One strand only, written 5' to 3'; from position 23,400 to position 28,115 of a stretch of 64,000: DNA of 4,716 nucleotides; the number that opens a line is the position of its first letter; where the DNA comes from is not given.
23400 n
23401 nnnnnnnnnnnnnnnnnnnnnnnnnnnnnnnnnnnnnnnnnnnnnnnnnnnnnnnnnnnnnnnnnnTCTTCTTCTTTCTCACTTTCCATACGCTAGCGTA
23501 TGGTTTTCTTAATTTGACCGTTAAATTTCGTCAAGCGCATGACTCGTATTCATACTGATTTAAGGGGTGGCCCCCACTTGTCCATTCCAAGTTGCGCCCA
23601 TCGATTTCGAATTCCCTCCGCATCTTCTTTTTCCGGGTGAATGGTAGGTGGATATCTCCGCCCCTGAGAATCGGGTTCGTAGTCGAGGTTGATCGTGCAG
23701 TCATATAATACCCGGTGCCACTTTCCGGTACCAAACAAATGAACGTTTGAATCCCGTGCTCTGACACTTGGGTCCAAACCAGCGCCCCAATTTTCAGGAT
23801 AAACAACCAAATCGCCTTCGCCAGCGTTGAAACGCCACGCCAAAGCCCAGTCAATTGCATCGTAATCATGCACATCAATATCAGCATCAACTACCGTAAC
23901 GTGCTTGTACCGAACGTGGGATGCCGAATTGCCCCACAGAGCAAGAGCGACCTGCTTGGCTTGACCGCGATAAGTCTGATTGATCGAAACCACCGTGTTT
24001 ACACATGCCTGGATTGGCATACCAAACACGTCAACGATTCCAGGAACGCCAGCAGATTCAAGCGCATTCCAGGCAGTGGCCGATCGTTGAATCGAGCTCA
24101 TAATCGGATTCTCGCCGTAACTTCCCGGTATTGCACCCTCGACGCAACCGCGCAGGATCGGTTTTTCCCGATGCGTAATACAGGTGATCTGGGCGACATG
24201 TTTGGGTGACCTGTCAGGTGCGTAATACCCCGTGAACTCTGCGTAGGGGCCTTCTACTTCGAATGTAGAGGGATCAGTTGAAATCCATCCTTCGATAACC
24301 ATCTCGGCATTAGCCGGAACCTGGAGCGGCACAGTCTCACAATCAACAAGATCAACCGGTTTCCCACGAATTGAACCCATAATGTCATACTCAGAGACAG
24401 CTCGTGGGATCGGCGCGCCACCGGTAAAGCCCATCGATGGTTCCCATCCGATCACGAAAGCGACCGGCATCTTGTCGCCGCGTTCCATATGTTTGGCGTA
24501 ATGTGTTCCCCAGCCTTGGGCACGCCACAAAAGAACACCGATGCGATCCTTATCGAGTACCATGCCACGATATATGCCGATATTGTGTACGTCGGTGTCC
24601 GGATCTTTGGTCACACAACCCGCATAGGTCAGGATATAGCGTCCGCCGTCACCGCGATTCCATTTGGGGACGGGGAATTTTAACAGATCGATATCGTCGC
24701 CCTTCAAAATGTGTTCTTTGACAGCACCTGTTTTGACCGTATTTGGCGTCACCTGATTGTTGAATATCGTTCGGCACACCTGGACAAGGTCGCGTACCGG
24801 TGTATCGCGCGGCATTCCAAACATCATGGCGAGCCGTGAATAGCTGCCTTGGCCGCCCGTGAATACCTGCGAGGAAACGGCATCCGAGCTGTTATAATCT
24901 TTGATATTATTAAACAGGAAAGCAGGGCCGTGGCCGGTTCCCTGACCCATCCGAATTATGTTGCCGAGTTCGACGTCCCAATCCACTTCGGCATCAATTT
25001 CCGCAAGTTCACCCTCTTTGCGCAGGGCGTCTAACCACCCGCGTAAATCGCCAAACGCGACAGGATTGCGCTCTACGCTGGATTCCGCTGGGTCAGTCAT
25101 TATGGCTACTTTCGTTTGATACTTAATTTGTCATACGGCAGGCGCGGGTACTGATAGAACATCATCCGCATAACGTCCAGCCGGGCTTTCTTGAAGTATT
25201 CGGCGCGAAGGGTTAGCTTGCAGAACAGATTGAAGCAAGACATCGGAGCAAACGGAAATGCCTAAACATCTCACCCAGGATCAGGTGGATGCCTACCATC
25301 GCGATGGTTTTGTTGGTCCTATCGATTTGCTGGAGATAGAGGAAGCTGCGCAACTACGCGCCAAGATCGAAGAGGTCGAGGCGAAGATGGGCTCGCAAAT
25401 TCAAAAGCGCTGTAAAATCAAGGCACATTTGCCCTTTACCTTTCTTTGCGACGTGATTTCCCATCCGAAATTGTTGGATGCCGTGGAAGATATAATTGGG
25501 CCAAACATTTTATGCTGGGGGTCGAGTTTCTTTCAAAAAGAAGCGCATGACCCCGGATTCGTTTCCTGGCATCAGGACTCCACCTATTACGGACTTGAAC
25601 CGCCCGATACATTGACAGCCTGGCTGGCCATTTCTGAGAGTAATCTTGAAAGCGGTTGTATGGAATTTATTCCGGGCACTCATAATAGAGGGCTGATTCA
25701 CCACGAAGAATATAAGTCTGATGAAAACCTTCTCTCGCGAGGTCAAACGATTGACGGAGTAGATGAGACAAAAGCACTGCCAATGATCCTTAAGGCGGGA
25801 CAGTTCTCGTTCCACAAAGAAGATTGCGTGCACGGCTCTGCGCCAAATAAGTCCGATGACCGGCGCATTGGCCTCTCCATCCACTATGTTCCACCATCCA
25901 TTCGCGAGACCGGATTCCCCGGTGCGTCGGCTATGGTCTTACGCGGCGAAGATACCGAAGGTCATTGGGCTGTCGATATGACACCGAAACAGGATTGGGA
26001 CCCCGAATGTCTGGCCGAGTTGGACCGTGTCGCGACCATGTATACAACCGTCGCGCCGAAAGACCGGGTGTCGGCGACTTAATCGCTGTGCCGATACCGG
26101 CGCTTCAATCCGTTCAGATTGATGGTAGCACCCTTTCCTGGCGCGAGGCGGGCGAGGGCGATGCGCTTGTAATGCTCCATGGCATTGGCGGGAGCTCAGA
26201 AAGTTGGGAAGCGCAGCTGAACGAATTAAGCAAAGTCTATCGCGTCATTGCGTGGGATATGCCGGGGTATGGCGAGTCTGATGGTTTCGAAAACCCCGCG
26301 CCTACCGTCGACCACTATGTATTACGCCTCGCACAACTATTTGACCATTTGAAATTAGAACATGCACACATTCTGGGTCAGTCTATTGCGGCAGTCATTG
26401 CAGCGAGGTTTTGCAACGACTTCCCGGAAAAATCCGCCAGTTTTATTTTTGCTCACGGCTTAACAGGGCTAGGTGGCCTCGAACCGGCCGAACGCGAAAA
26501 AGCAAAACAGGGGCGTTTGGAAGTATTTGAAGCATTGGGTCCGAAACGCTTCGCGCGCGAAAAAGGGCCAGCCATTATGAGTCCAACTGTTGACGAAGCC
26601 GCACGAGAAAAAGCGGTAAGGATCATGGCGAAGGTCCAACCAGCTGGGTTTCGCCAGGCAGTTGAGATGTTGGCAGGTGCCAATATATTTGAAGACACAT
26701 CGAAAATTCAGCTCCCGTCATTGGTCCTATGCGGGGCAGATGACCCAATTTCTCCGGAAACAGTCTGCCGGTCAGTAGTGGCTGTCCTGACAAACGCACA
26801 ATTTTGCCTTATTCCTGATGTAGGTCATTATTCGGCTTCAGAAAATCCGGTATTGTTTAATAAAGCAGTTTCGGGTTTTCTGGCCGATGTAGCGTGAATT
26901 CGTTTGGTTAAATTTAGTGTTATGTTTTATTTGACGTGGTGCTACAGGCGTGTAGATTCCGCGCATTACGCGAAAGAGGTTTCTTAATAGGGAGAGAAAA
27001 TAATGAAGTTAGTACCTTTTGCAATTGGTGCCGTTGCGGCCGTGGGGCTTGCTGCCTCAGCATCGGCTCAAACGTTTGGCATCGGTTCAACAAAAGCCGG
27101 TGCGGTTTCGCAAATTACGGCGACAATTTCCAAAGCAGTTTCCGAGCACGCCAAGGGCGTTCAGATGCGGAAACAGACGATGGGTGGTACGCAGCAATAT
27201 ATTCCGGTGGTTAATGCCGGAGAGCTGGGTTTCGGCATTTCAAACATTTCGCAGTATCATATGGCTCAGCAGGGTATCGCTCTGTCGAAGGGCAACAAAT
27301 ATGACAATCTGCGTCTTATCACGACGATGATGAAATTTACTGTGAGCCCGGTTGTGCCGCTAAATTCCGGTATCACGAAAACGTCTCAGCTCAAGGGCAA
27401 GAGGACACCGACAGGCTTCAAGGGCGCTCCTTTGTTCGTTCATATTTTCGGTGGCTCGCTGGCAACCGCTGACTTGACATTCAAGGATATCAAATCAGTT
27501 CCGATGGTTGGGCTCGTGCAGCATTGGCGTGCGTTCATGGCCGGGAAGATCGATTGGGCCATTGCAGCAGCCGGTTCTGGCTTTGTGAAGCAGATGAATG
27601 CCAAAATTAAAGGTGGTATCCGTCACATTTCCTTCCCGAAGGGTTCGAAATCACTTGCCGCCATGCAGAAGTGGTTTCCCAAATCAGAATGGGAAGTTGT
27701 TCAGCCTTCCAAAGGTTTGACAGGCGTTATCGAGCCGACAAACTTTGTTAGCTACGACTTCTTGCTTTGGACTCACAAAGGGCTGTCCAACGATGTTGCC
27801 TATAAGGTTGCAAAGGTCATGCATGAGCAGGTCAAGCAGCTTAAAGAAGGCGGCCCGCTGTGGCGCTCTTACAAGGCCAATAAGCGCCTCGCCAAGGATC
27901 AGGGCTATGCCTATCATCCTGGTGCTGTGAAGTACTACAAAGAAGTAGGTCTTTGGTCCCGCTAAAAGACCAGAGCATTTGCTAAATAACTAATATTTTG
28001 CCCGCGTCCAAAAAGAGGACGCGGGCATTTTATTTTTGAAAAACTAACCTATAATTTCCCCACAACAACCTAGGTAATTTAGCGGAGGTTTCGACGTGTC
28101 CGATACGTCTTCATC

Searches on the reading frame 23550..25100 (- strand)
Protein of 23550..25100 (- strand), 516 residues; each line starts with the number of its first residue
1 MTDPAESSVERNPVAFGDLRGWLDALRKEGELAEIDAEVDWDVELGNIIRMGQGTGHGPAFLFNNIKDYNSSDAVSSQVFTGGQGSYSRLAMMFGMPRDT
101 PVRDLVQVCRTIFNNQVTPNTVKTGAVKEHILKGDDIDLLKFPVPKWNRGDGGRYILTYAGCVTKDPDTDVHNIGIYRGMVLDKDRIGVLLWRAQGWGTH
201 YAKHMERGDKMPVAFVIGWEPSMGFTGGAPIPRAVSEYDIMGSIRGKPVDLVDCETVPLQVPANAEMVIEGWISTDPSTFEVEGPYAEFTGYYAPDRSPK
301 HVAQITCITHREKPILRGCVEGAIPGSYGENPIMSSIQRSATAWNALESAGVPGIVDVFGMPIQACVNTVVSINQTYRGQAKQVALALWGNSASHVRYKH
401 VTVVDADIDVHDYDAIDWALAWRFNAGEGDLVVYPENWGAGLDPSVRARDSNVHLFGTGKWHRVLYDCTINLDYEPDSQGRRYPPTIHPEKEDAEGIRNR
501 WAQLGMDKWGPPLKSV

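Call 43: search_protein_families(library=ncbifam, proteins=[window:23550-25100:-], max_evalue=0.00001)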
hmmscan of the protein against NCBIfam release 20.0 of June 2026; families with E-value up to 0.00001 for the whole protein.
window:23550-25100:- (516 aa): 7 families
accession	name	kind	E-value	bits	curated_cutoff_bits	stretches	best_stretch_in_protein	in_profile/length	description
TIGR00148.1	TIGR00148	subfamily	2.4e-91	306.6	244.85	1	19-448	1-424/438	UbiD family decarboxylase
NF041204.1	VdcC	exception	6.7e-85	285.3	650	1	17-485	2-450/467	non-oxidative hydroxyarylic acid decarboxylases subunit C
TIGR02724.1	phenyl_P_beta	equivalog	1.5e-71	241.2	468.95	1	18-507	2-472/472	phenylphosphate carboxylase subunit beta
TIGR03701.1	mena_SCO4490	equivalog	3.1e-71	240.4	495.9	1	23-432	3-412/433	menaquinone biosynthesis decarboxylase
NF041219.1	BagN_FevL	exception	3.3e-59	200.7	1000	1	1-425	1-433/502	bagremycin/ferroverdin biosynthesis UbiD family decarboxylase BagN/FevL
TIGR02723.1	phenyl_P_alpha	equivalog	3e-53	181.2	564.6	1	20-476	11-450/485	phenylphosphate carboxylase subunit alpha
NF008175.0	PRK10922.1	equivalog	2.5e-49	168.2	788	1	15-430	5-427/497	4-hydroxy-3-polyprenylbenzoate decarboxylase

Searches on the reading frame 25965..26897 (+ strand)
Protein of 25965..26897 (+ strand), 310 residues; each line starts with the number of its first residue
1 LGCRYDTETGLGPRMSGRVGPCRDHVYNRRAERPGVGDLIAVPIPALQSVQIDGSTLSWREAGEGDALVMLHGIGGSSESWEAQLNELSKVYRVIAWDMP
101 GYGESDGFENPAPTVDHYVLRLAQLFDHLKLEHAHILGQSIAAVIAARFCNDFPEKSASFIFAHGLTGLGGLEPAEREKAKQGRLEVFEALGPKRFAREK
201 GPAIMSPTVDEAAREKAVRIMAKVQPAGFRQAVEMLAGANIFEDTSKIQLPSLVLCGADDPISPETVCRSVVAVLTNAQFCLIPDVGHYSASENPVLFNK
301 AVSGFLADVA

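Call 43: search_protein_families(library=ncbifam, proteins=[window:25965-26897:+], max_evalue=0.00001)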
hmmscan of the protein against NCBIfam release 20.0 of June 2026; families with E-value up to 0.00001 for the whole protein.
window:25965-26897:+ (310 aa): 23 families
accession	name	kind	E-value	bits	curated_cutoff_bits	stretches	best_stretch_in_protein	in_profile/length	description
NF051488.1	bifunc_PcaDC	exception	8.9e-33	113.9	390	1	61-307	6-251/375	bifunctional 3-oxoadipate enol-lactonase/4-carboxymuconolactone decarboxylase PcaDC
TIGR02427.1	protocat_pcaD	equivalog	3.9e-29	101.8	255.85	1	63-306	8-250/251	3-oxoadipate enol-lactonase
NF050089.1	i_nPHAscl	equivalog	4.4e-22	78.5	300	1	54-164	6-116/288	intracellular short-chain-length polyhydroxyalkanoate depolymerase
TIGR03611.1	RutD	equivalog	4.9e-22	78.5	238.5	1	62-308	10-257/258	pyrimidine utilization protein D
NF011457.0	PRK14875.1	equivalog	1e-21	77.4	307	1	45-160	110-226/372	acetoin dehydrogenase dihydrolipoyllysine-residue acetyltransferase subunit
NF045632.1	hydroxlase_HsaD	equivalog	1e-20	73.8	400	1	48-307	15-289/290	4,5:9,10-diseco-3-hydroxy-5,9,17-trioxoandrosta-1(10),2-diene-4-oate hydrolase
TIGR03695.1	menH_SHCHC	equivalog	2.3e-19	69.8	208.55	1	66-306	3-251/252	2-succinyl-6-hydroxy-2,4-cyclohexadiene-1-carboxylate synthase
NF051487.1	bifunc_PcaCD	exception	5.2e-18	65.3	430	1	64-307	171-412/413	bifunctional 4-carboxymuconolactone decarboxylase/3-oxoadipate enol-lactonase PcaCD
TIGR01250.1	pro_imino_pep_2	subfamily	8.1e-18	65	167.65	1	50-166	7-130/288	proline iminopeptidase-family hydrolase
TIGR03056.1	bchO_mg_che_rel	equivalog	3.2e-17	62.5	172.55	1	58-154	19-117/278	alpha/beta fold hydrolase BchO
TIGR03343.1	biphenyl_bphD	equivalog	4.4e-16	58.9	462.15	1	57-170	22-138/282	2-hydroxy-6-oxo-6-phenylhexa-2,4-dienoate hydrolase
NF002938.0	PRK03592.1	equivalog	8e-15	54.9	241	1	46-163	11-127/298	haloalkane dehalogenase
TIGR01738.1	bioH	equivalog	1.2e-13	51.3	206.95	1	64-161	2-94/245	pimeloyl-ACP methyl ester esterase BioH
NF045945.1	ProImpepLactob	equivalog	5.4e-13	49.1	400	1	66-166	28-132/293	proline iminopeptidase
TIGR02240.1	PHA_depoly_arom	equivalog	6.5e-12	45.4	250.6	1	66-288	26-245/276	poly(3-hydroxyalkanoate) depolymerase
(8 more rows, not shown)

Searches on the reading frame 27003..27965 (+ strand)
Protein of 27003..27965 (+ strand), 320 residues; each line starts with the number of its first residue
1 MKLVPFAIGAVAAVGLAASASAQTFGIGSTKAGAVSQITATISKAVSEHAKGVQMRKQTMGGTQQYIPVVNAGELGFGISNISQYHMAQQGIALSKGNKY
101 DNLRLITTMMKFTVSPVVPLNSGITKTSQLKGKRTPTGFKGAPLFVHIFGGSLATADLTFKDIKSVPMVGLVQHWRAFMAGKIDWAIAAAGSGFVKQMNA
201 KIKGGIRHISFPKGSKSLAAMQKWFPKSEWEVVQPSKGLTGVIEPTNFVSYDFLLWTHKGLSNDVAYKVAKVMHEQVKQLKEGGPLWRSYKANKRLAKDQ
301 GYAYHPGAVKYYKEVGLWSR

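Call 44: search_protein_families(library=ncbifam, proteins=[window:27003-27965:+], max_evalue=0.00001)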
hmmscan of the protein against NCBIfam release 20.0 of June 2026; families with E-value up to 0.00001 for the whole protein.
window:27003-27965:+ (320 aa): 1 family
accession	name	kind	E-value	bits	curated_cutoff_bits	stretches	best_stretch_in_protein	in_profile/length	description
TIGR02122.1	TRAP_TAXI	subfamily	9.4e-32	110.1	84.35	1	10-316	11-320/320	TAXI family TRAP transporter solute-binding subunit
